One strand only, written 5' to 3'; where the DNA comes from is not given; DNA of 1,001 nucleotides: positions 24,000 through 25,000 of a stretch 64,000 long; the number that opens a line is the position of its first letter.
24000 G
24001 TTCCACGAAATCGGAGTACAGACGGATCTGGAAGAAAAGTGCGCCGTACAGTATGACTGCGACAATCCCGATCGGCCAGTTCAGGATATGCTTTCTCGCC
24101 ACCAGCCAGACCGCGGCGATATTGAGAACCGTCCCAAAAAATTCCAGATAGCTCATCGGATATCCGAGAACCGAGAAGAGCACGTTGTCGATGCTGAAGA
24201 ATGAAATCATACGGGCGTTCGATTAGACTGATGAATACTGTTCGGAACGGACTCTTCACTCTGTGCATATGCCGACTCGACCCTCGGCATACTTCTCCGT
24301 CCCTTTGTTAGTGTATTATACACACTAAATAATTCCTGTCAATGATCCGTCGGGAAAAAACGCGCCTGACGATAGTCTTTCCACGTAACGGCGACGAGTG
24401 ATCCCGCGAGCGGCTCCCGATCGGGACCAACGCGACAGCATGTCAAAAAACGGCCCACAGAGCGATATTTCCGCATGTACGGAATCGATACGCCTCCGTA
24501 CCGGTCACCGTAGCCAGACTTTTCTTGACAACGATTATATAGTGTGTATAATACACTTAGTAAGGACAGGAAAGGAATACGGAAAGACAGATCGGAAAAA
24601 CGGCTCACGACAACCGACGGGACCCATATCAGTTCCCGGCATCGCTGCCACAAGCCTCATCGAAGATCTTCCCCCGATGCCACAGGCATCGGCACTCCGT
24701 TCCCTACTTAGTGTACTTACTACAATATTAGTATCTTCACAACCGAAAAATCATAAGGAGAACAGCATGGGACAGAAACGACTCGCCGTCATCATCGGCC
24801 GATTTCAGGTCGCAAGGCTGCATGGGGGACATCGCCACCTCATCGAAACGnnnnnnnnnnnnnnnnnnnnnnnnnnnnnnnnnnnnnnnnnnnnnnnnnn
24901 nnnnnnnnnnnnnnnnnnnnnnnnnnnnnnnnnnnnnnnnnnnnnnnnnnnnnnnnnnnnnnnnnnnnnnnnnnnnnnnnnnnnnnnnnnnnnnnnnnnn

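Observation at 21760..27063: Complete NrtR-controlled NAD salvage module with paired palindromic operators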

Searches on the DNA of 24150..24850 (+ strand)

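Call 7: search_rna_families(source=window, start=24150, end=24850, threshold=evalue, max_evalue=10)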
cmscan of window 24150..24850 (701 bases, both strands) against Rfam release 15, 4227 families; matches with E-value up to 10: 4.
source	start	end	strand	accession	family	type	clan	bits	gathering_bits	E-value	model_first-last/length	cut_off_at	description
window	24381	24432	+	RF00454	p27_CRE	Cis-reg;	-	19.2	42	0.33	1-59/59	no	p27 cis-regulatory element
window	24188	24222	+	RF00204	snoR12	Gene; snRNA; snoRNA; CD-box;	-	17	39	3.5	1-83/83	no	Small nucleolar RNA R12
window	24785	24799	-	RF01152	sR1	Gene; snRNA; snoRNA; CD-box;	-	11.9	45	2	1-57/57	no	Small nucleolar RNA sR1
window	24773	24799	-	RF01126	sR41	Gene; snRNA; snoRNA; CD-box;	-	11.5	54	4.7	1-53/53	no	Small nucleolar RNA sR41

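Call 72: build_rna_model(alignment_id=A6, structure=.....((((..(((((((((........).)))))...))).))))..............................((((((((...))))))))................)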
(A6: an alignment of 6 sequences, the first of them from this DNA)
Model R1 built from alignment A6 (6 sequences, 111 columns); structure: as given.
model positions 108; base pairs 21; branch points 1; effective number of sequences 1.44; information 0.59 bits per position. Calibrated on 0.2 Mb of random sequence (short: E-values are rough).
structure used (alignment columns):
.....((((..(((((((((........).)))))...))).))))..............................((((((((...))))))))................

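Call 73: search_with_rna_model(model_id=R1, sources=[window, L002, L003, L004, L005, L006, L007, L008, L009, L010, L011, L012, L013, L014, L015, L016, L017, L018, L019, L020, L021, L022, L023, L024, L025, L026, L027, L028, L029, L030, L031, L032, L033, L034, L035, L036, L037, L038, L039, L040, L041, L042, L043, L044, L045, L046, L047, L048, L049, L050, L051, L052, L053, L054, L055, L056, L057, L058, L059, L060, L061, L062, L063, L064, L065, L066, L067, L068, L069, L070, L071, L072, L073, L074, L075, L076, L077, L078, L079, L080, L081, L082, L083, L084, L086, L088, L089, L090, L091], max_evalue=1, make_alignment=true)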
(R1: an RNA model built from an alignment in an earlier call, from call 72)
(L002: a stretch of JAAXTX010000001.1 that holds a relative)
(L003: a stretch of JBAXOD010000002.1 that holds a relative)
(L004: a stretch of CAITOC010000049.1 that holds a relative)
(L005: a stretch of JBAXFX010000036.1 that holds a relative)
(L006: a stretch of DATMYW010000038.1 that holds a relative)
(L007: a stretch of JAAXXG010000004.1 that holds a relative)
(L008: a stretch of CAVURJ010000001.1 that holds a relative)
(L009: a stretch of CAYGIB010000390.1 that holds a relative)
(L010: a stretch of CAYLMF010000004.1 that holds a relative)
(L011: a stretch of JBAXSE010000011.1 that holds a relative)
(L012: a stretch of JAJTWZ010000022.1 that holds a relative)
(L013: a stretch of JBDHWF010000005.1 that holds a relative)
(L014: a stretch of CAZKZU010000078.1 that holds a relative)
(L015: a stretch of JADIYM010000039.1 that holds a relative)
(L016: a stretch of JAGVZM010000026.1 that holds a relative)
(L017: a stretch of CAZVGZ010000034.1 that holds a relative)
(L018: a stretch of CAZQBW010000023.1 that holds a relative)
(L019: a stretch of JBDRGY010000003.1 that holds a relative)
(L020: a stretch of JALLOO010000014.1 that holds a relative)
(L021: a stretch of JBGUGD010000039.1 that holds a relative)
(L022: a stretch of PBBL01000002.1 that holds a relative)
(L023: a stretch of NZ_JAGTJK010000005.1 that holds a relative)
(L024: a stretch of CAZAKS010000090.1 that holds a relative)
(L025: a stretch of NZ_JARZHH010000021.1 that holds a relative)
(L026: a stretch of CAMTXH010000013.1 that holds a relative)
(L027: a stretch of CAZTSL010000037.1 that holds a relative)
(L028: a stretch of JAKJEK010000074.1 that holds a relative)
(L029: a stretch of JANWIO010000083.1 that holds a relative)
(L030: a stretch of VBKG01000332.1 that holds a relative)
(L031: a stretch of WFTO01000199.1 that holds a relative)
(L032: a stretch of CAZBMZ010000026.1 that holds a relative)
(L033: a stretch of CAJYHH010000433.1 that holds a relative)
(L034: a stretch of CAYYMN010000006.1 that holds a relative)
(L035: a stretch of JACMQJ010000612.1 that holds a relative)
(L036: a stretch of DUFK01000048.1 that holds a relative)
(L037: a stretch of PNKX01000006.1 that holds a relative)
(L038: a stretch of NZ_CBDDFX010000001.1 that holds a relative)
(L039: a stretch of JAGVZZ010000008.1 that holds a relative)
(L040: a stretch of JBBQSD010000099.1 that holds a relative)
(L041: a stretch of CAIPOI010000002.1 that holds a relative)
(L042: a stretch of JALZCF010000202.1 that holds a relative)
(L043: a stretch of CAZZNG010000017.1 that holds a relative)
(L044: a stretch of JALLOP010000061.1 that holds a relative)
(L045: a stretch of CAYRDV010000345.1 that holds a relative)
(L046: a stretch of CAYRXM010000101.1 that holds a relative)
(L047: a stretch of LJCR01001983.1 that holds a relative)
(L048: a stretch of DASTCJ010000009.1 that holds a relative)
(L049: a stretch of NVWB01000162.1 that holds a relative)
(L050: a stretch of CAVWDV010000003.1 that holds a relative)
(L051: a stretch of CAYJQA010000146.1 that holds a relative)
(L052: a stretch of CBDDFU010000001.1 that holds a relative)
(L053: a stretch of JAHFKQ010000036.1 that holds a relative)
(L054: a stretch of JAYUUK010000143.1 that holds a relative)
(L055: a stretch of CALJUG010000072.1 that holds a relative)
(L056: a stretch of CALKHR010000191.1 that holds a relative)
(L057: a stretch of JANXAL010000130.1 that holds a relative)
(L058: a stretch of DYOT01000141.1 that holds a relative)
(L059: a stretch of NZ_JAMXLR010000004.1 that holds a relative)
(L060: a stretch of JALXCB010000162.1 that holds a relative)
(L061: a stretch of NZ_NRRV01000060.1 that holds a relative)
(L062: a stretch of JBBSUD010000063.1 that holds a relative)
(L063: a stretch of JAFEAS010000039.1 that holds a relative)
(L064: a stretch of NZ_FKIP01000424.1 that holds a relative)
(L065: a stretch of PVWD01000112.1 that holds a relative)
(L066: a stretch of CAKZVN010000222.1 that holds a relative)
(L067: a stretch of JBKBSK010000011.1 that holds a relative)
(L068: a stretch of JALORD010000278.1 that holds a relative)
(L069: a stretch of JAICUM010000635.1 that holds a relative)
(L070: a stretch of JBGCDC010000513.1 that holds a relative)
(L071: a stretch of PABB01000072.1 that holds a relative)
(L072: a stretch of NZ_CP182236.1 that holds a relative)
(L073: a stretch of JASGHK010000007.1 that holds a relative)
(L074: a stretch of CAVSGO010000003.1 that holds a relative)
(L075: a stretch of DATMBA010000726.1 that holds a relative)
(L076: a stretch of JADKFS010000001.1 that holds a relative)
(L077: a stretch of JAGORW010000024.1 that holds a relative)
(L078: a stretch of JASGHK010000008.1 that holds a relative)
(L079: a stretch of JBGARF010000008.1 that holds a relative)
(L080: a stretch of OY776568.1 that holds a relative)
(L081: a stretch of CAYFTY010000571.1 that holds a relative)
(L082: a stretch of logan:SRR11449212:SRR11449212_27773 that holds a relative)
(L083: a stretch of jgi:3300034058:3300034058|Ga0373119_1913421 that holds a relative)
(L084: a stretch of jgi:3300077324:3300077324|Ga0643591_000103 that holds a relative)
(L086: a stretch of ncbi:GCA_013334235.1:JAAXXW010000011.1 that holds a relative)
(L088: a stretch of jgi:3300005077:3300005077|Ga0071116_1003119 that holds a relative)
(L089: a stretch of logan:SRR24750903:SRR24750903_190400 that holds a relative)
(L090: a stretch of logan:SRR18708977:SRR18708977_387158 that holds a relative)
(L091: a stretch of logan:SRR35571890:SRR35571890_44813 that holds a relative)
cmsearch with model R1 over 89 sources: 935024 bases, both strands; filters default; matches with E-value up to 1: 14.
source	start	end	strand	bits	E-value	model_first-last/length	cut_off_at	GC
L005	5694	5800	-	122.7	6.2e-32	1-108/108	no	0.63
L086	1840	1946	-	119.3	5.7e-31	1-108/108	no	0.61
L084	3709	3816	-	116.6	3.3e-30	1-108/108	no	0.56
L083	3723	3824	-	104.3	1.1e-26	1-108/108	no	0.62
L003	5700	5808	-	103.3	2.2e-26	1-108/108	no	0.63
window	24605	24708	+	99.3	3e-25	1-108/108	no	0.6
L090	1644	1765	-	27.7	8.4e-05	1-108/108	no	0.61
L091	229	340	-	27.3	0.00011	1-108/108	no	0.59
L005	8693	8757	+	15.3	0.29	1-108/108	no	0.6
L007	2053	2151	-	15.2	0.32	1-108/108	no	0.57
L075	5817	5905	+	14.9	0.38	1-108/108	no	0.62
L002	8397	8461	+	14.5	0.51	1-108/108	no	0.55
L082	6400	6464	+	14.5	0.51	1-108/108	no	0.55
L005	5708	5726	+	14.4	0.54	74-92/108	no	0.79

Alignment A7: 14 matches aligned to the model, 152 columns, each read 5' to 3' on its own strand. Consensus structure (alignment columns), stored with it:
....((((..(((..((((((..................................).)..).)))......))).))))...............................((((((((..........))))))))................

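Call 74: search_with_rna_model(model_id=R1, sources=[L003, L005, L007, L083, L084, L086, L090], max_evalue=0.05, make_alignment=true, show_alignments=0)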
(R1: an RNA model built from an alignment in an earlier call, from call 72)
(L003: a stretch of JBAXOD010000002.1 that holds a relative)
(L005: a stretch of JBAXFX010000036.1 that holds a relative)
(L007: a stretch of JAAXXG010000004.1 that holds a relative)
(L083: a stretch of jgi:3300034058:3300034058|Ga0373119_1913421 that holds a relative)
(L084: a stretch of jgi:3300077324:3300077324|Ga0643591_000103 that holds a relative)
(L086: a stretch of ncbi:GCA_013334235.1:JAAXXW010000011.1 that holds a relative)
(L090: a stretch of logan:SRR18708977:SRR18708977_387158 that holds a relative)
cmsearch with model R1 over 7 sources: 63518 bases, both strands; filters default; matches with E-value up to 0.05: 9.
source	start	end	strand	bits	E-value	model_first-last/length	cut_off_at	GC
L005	5694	5800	-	122.7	4.2e-33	1-108/108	no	0.63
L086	1840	1946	-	119.3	3.9e-32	1-108/108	no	0.61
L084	3709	3816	-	116.6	2.2e-31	1-108/108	no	0.56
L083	3723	3824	-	104.3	7.5e-28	1-108/108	no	0.62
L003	5700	5808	-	103.3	1.5e-27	1-108/108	no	0.63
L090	1644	1765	-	27.7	5.7e-06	1-108/108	no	0.61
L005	8693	8757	+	15.3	0.02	1-108/108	no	0.6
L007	2053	2151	-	15.2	0.022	1-108/108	no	0.57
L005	5708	5726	+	14.4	0.037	74-92/108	no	0.79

Alignment A8: 9 matches aligned to the model, 143 columns, each read 5' to 3' on its own strand. Consensus structure (alignment columns), stored with it:
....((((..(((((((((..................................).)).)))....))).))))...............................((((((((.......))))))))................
